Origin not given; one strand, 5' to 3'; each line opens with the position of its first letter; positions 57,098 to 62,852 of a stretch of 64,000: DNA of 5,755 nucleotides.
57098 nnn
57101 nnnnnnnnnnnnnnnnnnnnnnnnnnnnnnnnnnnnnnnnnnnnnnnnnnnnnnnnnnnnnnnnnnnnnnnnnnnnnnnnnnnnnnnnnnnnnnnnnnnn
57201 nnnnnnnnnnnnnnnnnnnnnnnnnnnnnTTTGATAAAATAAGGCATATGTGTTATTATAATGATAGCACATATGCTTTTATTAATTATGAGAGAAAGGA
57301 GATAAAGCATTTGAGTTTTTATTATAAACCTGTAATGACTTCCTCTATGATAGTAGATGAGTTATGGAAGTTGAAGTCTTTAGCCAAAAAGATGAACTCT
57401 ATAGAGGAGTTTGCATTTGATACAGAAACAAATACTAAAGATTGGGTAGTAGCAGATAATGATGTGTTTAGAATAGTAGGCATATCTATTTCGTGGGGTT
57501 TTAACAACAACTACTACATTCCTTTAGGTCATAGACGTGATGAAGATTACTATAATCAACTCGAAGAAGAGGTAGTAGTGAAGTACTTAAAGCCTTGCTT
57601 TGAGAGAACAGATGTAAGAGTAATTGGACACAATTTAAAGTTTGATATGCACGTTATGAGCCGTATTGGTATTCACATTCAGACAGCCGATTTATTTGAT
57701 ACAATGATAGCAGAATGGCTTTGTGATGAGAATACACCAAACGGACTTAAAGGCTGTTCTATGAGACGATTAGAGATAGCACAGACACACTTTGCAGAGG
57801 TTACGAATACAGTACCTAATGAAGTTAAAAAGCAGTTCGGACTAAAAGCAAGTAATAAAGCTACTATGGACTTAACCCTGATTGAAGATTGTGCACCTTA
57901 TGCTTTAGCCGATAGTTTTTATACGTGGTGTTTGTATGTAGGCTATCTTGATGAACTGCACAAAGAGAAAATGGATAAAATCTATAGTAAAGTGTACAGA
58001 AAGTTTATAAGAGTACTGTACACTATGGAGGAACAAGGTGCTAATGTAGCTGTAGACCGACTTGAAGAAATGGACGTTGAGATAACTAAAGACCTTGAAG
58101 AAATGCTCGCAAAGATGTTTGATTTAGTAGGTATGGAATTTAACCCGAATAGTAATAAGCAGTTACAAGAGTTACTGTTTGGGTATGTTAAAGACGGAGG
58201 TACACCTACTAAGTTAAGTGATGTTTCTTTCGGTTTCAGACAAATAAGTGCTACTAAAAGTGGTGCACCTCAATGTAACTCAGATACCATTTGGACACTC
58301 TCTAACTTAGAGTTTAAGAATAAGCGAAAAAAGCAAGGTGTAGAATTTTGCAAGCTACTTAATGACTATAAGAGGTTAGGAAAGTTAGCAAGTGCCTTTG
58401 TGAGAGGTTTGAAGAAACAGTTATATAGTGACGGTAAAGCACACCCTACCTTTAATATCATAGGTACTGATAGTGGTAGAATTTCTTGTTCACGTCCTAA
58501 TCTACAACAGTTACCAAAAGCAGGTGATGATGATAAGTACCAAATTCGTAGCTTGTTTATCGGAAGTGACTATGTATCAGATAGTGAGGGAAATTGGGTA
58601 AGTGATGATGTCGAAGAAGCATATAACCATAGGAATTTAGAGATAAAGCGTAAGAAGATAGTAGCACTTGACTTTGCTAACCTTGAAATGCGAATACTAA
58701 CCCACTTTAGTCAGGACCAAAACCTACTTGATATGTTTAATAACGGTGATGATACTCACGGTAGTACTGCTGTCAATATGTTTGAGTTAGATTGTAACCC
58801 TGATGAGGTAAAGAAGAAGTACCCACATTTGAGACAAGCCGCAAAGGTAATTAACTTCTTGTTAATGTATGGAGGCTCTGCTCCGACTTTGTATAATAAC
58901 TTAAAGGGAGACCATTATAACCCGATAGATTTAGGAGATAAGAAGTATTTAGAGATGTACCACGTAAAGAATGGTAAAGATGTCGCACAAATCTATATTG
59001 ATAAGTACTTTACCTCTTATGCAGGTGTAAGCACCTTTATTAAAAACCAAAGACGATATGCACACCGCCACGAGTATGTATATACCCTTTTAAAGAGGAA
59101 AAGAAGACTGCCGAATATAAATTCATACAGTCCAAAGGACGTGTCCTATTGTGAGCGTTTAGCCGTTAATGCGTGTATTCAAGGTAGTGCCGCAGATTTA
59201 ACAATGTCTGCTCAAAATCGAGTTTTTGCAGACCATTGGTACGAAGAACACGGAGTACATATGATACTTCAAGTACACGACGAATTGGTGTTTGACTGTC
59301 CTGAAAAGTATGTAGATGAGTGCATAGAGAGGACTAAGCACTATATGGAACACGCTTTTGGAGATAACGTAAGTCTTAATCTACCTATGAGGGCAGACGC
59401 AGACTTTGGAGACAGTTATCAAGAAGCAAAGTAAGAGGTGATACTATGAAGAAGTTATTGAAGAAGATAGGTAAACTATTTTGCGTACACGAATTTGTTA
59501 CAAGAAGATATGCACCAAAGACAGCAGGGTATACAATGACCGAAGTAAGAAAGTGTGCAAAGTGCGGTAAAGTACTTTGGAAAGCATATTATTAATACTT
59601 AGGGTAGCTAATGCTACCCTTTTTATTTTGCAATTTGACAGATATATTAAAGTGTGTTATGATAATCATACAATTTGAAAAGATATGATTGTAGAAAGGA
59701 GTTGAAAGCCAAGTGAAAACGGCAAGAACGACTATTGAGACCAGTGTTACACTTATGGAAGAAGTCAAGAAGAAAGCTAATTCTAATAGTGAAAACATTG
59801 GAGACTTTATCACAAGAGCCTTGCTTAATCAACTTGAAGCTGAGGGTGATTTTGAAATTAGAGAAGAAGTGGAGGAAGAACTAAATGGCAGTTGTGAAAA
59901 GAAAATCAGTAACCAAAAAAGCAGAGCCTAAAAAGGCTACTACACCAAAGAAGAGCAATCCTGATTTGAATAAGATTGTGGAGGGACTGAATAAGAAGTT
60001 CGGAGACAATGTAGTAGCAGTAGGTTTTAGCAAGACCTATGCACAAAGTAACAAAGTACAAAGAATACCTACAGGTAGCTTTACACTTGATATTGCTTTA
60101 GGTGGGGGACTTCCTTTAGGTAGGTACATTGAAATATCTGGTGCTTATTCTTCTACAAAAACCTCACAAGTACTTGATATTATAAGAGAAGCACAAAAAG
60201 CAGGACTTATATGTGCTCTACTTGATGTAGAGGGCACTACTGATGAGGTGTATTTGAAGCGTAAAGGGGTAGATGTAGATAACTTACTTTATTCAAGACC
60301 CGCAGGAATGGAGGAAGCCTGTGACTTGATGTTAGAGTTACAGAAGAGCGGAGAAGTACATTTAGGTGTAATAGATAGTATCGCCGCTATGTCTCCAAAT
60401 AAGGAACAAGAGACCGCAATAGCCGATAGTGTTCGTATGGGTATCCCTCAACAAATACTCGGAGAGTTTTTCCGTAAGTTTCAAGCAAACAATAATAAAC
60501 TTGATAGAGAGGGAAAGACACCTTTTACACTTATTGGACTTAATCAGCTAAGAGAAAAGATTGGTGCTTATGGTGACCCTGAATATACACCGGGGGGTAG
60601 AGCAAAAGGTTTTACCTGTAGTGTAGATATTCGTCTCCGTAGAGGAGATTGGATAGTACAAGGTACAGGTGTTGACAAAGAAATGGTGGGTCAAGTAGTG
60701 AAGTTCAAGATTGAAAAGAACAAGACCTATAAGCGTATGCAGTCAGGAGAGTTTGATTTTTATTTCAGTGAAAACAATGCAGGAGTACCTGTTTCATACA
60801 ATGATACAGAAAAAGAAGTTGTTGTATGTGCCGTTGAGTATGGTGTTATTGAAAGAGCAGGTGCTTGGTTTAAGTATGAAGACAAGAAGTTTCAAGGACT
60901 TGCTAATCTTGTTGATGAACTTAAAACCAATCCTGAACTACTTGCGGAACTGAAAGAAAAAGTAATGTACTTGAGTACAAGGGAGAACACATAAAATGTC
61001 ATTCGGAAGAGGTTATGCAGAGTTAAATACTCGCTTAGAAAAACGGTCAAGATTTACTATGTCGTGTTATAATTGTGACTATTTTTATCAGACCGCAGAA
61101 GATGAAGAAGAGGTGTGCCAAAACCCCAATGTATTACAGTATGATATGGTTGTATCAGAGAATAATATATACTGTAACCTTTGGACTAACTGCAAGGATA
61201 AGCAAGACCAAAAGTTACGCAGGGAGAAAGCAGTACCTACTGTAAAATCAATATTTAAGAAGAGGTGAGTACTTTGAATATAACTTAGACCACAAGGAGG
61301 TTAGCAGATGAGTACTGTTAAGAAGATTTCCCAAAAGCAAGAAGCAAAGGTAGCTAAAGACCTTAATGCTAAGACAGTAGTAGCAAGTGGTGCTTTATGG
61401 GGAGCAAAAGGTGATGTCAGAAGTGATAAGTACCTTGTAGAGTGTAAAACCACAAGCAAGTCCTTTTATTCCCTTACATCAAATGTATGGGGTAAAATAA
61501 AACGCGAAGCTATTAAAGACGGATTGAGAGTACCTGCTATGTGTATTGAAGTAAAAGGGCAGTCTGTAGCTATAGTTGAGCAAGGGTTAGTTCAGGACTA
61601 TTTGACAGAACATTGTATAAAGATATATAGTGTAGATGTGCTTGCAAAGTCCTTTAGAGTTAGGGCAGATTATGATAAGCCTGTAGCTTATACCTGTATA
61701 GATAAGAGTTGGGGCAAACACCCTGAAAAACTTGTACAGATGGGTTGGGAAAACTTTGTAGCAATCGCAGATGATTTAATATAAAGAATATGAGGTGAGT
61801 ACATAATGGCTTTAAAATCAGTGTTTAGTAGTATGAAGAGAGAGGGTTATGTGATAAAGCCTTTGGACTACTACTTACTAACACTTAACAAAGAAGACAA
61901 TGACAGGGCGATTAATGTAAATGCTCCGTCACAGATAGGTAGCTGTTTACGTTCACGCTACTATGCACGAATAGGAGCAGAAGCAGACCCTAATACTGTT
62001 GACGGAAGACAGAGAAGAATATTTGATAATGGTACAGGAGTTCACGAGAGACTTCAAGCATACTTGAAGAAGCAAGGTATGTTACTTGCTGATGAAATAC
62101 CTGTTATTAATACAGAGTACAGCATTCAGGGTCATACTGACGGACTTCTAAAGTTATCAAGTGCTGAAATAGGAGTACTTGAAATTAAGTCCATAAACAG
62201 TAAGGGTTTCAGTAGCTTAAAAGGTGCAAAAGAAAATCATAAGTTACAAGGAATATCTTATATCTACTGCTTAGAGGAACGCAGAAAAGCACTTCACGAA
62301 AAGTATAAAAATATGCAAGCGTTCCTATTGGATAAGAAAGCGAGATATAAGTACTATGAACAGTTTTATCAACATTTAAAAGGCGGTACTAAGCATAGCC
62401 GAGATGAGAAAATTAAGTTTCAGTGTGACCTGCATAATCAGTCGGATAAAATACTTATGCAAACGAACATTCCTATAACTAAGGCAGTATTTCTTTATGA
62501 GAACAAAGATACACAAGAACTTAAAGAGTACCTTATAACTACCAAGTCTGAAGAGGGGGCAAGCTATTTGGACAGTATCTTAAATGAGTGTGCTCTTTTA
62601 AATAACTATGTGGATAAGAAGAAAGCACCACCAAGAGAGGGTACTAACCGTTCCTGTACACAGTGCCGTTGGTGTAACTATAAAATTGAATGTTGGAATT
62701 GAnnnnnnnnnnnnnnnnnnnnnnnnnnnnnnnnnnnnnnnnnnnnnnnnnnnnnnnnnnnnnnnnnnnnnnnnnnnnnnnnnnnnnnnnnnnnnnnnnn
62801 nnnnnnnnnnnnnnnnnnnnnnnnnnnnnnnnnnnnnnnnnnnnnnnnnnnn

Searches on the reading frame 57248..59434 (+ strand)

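Call 50: search_protein_families(library=phrogs, proteins=[window:57248-59434:+])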
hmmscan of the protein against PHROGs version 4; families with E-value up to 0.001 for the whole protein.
window:57248-59434:+ (728 aa): 8 families
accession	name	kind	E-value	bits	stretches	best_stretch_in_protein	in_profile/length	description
phrog_17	-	DNA, RNA and nucleotide metabolism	1.1e-121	409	1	7-726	640-1232/1445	DNA polymerase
phrog_2573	-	DNA, RNA and nucleotide metabolism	4.4e-37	129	1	467-725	15-275/336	DNA polymerase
phrog_12241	-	DNA, RNA and nucleotide metabolism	2e-30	107.2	2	51-297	125-365/502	DNA polymerase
phrog_5995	-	DNA, RNA and nucleotide metabolism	1.1e-29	104.7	1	577-726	21-177/236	DNA polymerase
phrog_10285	-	DNA, RNA and nucleotide metabolism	4.8e-17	63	1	471-719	57-313/321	DNA polymerase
phrog_15971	-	DNA, RNA and nucleotide metabolism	1.4e-09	38.6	1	249-726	6-374/376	DNA polymerase I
phrog_9556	-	DNA, RNA and nucleotide metabolism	6.1e-07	29.8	0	385-422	402-439/441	DNA polymerase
phrog_35406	-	DNA, RNA and nucleotide metabolism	5.8e-06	26.7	0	528-659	108-218/320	DNA polymerase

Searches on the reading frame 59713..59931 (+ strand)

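Call 25: search_protein_families(library=phrogs, proteins=[window:59713-59931:+])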
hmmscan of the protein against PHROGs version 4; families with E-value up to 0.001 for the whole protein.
window:59713-59931:+ (72 aa): 0 families

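Call 44: search_protein_families(library=pfam, max_evalue=0.01, proteins=[window:59713-59931:+])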
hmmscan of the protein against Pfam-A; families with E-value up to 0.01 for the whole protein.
window:59713-59931:+ (72 aa): 1 family
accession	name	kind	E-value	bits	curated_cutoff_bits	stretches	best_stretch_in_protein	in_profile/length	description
PF19807.5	DUF6290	-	0.00058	20.4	27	1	18-61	16-60/72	Family of unknown function (DUF6290)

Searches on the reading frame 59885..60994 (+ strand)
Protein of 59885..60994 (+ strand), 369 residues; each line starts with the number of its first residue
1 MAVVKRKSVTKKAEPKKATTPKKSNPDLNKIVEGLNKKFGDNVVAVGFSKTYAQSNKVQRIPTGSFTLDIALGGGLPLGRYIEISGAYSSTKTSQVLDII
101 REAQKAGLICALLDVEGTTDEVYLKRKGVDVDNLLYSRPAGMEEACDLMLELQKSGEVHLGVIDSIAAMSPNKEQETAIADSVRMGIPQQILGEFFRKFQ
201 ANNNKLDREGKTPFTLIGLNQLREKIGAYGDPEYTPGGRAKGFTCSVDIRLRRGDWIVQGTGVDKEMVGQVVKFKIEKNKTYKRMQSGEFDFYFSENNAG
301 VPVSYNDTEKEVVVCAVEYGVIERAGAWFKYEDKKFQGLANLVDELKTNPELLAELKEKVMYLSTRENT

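Call 50: search_protein_families(library=phrogs, proteins=[window:59885-60994:+])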
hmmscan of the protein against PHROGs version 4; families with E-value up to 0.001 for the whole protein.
window:59885-60994:+ (369 aa): 3 families
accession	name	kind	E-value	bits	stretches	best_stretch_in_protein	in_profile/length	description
phrog_97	-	other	8.2e-65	220.9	2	12-253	5-253/506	UvsX-like recombinase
phrog_8337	-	DNA, RNA and nucleotide metabolism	1.3e-27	97.9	1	16-280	7-266/273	DNA repair protein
phrog_9666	-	unknown function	2.2e-07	30.5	1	212-297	625-706/779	-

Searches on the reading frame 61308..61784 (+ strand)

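Call 51: search_protein_families(library=phrogs, proteins=[window:61308-61784:+])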
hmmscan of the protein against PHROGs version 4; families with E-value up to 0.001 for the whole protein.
window:61308-61784:+ (158 aa): 1 family
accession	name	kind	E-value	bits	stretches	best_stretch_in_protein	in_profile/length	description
phrog_2002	-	DNA, RNA and nucleotide metabolism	5.2e-21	75.9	1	5-84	16-95/130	Holliday junction resolvase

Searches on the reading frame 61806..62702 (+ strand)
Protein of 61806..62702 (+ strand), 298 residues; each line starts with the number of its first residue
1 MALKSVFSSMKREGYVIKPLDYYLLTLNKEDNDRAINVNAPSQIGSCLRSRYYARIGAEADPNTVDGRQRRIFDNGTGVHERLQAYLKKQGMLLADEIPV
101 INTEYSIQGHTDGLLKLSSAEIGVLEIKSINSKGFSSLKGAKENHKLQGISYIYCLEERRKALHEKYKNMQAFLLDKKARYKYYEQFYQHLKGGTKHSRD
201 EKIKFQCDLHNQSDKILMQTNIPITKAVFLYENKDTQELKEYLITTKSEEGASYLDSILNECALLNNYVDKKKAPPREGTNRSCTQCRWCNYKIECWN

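Call 51: search_protein_families(library=phrogs, proteins=[window:61806-62702:+])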
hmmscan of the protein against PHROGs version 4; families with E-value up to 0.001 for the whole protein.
window:61806-62702:+ (298 aa): 3 families
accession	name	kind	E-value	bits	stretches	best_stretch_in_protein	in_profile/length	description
phrog_1706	-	DNA, RNA and nucleotide metabolism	6.4e-36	125.3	2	28-204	39-230/293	CRISPR/Cas system associated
phrog_1990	-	DNA, RNA and nucleotide metabolism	5.4e-17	63.1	2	30-140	29-147/290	Cas4-domain exonuclease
phrog_2506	-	DNA, RNA and nucleotide metabolism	5.1e-10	40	1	40-204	95-278/342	exonuclease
